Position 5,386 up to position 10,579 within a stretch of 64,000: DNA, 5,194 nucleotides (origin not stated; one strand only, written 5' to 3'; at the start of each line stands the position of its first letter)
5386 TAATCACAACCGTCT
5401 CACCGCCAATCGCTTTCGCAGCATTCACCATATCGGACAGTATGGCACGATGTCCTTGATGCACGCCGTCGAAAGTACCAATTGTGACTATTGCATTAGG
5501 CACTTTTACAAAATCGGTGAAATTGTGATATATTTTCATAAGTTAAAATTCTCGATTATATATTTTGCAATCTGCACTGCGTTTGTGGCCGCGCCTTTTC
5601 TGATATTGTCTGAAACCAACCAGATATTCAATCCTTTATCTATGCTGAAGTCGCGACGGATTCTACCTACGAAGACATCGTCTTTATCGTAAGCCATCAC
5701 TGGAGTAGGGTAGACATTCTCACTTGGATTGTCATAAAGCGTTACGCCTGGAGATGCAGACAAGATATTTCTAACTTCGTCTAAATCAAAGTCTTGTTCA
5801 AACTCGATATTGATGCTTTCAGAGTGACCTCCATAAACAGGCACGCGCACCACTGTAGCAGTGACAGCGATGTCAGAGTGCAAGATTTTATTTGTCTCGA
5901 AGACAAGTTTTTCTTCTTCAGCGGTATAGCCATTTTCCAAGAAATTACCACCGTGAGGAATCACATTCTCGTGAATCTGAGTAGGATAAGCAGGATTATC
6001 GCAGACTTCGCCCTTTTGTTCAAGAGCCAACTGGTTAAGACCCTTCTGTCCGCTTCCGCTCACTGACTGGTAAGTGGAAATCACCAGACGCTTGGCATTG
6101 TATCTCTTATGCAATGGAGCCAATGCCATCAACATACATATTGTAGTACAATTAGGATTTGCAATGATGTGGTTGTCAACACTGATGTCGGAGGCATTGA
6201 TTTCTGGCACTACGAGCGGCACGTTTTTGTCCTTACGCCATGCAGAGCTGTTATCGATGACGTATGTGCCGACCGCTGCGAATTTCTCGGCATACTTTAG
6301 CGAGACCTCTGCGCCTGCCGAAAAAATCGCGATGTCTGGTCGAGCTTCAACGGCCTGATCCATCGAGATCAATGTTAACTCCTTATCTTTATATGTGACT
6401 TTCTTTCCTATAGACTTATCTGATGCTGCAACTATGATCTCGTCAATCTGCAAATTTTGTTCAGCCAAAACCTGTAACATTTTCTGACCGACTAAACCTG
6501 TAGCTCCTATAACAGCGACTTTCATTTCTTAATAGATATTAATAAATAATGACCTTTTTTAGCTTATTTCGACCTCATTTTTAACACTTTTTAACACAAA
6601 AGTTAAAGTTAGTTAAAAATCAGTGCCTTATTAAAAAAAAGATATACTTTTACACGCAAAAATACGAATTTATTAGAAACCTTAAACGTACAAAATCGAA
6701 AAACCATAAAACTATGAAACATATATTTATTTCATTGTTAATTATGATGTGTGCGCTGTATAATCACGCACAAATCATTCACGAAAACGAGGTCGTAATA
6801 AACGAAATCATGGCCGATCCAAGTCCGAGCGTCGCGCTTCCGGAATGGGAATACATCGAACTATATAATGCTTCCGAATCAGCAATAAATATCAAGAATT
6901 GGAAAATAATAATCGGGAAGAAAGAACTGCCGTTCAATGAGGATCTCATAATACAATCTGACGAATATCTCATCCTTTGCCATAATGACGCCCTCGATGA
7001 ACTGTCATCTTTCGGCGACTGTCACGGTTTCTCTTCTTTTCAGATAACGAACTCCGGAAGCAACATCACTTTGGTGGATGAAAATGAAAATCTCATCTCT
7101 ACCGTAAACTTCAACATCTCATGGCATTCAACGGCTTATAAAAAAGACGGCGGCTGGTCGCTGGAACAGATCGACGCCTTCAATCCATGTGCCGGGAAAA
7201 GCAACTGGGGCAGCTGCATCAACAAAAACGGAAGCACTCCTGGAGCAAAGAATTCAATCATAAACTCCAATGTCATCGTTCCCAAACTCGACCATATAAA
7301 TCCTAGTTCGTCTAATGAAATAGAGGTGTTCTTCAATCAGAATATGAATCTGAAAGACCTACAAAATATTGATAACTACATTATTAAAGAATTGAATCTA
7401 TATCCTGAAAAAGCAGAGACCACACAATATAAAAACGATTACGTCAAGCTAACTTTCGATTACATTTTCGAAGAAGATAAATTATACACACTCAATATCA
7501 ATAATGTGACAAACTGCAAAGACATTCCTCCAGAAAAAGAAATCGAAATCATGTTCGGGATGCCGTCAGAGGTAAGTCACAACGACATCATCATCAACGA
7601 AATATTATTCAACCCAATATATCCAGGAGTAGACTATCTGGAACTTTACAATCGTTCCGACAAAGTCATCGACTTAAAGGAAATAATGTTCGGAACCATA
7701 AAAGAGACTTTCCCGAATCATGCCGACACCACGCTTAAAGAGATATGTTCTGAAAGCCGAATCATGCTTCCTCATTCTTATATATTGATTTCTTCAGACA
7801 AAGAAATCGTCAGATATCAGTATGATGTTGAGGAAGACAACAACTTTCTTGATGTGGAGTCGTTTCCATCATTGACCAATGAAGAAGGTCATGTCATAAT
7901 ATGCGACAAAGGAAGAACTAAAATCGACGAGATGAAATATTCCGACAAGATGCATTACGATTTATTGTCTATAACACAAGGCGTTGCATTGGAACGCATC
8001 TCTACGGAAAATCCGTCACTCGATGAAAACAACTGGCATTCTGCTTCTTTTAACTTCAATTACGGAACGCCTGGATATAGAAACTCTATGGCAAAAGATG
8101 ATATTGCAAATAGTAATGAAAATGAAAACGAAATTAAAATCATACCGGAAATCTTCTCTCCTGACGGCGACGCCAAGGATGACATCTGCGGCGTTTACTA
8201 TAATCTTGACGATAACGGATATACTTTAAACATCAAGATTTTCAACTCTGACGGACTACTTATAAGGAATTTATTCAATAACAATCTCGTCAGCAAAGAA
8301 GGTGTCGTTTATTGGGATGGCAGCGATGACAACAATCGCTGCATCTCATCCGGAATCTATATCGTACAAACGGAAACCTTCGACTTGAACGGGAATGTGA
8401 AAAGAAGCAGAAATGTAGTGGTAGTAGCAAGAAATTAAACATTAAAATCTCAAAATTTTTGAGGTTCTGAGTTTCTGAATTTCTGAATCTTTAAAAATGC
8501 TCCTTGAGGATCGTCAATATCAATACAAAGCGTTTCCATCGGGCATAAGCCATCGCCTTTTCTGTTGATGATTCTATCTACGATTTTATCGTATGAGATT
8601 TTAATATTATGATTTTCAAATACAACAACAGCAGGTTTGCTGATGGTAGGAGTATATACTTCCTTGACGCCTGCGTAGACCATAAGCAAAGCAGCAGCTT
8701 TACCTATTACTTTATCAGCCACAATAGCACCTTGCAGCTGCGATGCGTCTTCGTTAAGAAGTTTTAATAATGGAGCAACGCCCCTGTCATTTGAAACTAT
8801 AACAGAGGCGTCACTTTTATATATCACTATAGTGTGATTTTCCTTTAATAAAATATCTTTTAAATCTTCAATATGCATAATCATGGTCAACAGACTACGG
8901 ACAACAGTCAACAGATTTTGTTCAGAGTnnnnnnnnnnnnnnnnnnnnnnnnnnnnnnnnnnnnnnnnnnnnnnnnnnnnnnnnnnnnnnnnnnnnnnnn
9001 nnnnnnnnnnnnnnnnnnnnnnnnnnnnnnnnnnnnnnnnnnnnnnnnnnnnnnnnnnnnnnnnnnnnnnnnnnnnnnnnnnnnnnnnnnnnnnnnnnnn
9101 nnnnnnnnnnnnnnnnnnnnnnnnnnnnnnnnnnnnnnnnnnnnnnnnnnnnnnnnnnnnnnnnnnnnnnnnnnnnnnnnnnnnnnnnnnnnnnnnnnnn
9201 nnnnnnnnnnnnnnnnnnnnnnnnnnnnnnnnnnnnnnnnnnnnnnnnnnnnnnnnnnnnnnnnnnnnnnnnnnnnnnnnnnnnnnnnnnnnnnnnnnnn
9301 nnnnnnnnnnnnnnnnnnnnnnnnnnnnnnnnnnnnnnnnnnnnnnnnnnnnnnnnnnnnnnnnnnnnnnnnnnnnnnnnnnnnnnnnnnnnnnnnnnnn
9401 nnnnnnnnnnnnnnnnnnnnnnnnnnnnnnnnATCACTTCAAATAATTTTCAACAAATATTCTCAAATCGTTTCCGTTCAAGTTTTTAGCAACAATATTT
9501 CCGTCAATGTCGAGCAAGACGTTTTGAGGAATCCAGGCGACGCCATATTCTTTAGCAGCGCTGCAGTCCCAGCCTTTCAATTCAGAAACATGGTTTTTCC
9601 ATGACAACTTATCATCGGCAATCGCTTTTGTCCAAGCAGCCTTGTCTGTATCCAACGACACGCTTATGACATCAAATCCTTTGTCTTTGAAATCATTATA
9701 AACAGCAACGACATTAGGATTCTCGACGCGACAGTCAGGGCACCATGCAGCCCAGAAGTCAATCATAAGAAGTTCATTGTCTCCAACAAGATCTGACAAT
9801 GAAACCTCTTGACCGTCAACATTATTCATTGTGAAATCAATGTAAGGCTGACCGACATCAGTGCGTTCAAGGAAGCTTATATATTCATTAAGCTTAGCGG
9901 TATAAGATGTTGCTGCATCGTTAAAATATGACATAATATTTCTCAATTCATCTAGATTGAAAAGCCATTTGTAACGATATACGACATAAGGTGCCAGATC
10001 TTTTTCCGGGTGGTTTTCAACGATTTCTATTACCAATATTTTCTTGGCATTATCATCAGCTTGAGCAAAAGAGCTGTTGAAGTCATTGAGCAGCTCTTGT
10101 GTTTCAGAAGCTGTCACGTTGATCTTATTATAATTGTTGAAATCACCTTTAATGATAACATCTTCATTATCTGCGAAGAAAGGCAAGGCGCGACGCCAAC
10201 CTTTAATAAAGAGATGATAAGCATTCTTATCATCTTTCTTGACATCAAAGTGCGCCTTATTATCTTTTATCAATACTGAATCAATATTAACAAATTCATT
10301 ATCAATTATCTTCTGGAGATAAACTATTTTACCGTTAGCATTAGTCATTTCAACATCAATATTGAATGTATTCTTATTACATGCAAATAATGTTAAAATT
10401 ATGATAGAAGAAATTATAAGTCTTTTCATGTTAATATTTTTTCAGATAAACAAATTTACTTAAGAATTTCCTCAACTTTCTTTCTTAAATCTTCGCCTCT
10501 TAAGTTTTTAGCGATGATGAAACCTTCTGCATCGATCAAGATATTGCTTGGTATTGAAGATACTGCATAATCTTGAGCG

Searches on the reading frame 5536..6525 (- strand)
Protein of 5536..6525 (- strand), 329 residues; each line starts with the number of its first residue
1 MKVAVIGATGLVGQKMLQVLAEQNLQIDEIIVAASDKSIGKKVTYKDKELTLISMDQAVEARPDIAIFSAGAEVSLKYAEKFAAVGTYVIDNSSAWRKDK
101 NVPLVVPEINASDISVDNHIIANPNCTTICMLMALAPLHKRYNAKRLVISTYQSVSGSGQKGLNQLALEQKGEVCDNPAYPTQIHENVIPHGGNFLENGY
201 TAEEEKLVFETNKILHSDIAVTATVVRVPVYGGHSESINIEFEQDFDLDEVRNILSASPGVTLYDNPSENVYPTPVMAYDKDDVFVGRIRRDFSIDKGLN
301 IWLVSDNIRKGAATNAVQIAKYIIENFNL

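Call 61: search_protein_families(library=pfam, proteins=[window:5536-6525:-], max_evalue=0.00001)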
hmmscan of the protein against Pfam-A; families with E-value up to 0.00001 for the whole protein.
window:5536-6525:- (329 aa): 2 families
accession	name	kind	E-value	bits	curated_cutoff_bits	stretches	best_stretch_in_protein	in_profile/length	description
PF02774.23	Semialdhyde_dhC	-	2.9e-47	161.6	26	1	135-310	1-184/184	Semialdehyde dehydrogenase, dimerisation domain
PF01118.30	Semialdhyde_dh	-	7.5e-30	104.3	26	1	2-115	1-119/121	Semialdehyde dehydrogenase, NAD binding domain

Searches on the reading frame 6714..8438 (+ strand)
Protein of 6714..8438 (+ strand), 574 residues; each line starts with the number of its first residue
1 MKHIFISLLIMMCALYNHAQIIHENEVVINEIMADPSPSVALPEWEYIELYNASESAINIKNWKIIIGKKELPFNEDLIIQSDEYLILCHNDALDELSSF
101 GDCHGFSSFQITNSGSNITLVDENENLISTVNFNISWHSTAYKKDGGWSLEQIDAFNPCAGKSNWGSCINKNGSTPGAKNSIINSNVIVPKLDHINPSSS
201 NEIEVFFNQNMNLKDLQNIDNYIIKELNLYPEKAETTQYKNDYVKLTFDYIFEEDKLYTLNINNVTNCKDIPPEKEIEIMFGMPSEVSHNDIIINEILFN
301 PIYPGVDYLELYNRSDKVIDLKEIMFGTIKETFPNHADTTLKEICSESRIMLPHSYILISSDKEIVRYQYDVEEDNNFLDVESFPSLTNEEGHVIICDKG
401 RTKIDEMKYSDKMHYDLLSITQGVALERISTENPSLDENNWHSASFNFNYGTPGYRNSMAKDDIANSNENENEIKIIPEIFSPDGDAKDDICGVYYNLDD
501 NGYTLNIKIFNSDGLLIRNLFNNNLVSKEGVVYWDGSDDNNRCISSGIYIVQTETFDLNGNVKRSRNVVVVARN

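Call 10: search_protein_families(library=pfam, proteins=[window:6714-8438:+])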
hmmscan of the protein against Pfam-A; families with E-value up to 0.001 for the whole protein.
window:6714-8438:+ (574 aa): 1 family
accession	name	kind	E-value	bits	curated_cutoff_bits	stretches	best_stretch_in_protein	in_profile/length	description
PF00932.25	LTD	-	3.4e-24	85.7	34.3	2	25-132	6-106/109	Lamin Tail Domain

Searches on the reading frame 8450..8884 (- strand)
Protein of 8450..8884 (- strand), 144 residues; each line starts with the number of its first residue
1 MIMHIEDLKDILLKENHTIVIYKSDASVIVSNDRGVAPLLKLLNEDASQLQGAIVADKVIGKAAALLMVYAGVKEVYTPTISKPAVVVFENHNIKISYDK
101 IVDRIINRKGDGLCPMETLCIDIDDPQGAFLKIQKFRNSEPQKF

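Call 50: search_protein_families(library=ncbifam, proteins=[window:8450-8884:-])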
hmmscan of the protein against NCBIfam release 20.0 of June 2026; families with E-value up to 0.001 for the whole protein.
window:8450-8884:- (144 aa): 0 families

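Call 63: search_protein_families(library=pfam, proteins=[window:8450-8884:-], max_evalue=0.0001)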
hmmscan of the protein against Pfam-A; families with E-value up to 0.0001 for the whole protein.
window:8450-8884:- (144 aa): 1 family
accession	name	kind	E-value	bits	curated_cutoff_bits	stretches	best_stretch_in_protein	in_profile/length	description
PF08973.16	TM1506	-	3.5e-46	156.5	27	1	8-136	2-129/130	Domain of unknown function (DUF1893)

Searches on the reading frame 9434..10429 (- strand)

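Call 61: search_protein_families(library=pfam, proteins=[window:9434-10429:-], max_evalue=0.00001)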
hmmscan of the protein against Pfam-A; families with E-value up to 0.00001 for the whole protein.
window:9434-10429:- (331 aa): 5 families
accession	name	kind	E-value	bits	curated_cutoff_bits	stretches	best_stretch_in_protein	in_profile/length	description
PF00578.27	AhpC-TSA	-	4.6e-18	65.8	26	1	192-314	1-123/124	AhpC/TSA family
PF08534.16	Redoxin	-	6.2e-17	62.2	26.6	1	192-320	2-136/148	Redoxin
PF13905.12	Thioredoxin_8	-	1.1e-13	51.8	27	1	219-312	2-94/94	Thioredoxin-like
PF14289.11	DUF4369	-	9.3e-11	42.6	25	1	22-114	1-91/91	Domain of unknown function (DUF4369)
PF00085.26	Thioredoxin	-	5.6e-07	30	23.5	1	215-264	14-61/103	Thioredoxin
